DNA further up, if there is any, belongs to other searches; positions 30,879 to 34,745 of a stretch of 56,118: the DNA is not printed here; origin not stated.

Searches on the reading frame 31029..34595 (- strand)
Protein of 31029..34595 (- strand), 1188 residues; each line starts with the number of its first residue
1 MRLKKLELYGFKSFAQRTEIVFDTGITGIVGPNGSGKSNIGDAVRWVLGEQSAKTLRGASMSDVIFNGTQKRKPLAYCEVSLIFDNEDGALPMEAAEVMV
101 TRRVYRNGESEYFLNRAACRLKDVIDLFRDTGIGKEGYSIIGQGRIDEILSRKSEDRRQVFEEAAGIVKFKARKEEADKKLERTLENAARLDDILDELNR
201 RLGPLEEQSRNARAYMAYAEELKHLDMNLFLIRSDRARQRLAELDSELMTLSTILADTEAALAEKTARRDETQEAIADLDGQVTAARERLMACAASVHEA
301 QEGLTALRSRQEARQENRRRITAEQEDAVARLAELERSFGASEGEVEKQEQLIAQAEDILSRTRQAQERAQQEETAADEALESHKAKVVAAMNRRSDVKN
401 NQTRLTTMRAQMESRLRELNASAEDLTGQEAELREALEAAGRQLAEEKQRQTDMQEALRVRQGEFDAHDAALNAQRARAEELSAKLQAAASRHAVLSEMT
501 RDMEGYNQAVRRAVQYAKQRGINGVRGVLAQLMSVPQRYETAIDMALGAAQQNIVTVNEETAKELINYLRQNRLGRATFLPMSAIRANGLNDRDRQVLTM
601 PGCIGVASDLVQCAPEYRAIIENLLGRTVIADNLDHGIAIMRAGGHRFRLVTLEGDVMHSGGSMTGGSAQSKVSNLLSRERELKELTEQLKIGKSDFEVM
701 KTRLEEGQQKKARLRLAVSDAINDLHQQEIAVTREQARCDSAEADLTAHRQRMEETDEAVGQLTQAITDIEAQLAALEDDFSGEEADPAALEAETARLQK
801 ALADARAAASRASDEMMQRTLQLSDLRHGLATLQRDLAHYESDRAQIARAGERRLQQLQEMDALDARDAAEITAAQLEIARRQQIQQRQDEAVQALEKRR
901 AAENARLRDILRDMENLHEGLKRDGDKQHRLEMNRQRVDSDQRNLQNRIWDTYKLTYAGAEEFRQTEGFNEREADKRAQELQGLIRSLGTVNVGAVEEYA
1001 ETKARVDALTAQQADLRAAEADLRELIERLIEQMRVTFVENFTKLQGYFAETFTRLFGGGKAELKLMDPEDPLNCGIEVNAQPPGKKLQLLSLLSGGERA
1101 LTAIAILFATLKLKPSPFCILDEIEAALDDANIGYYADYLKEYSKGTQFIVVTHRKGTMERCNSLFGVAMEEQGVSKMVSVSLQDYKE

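Call 49: search_protein_families(library=pfam, proteins=[window:31029-34595:-], max_evalue=0.0001)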
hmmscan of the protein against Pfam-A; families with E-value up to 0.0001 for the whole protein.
window:31029-34595:- (1188 aa): 6 families
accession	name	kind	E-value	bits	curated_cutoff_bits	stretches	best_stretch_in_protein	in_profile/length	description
PF02463.25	SMC_N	-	2.3e-75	253.2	40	1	3-1177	2-220/220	RecF/RecN/SMC N terminal domain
PF06470.18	SMC_hinge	-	1.9e-31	109.3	22.5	1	523-640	2-115/116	SMC proteins Flexible Hinge Domain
PF13476.12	AAA_23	-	1.6e-17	65.3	27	1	5-275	1-192/201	AAA domain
PF13304.12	AAA_21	-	3.4e-10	40.9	27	1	26-77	1-60/304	AAA domain, putative AbiEii toxin, Type IV TA system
PF13175.12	AAA_15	-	2.8e-08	34.2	32.1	1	1-229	1-149/374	AAA ATPase domain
PF13555.12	AAA_29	-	8.1e-06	25.9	27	1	3-50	1-48/61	P-loop containing region of AAA domain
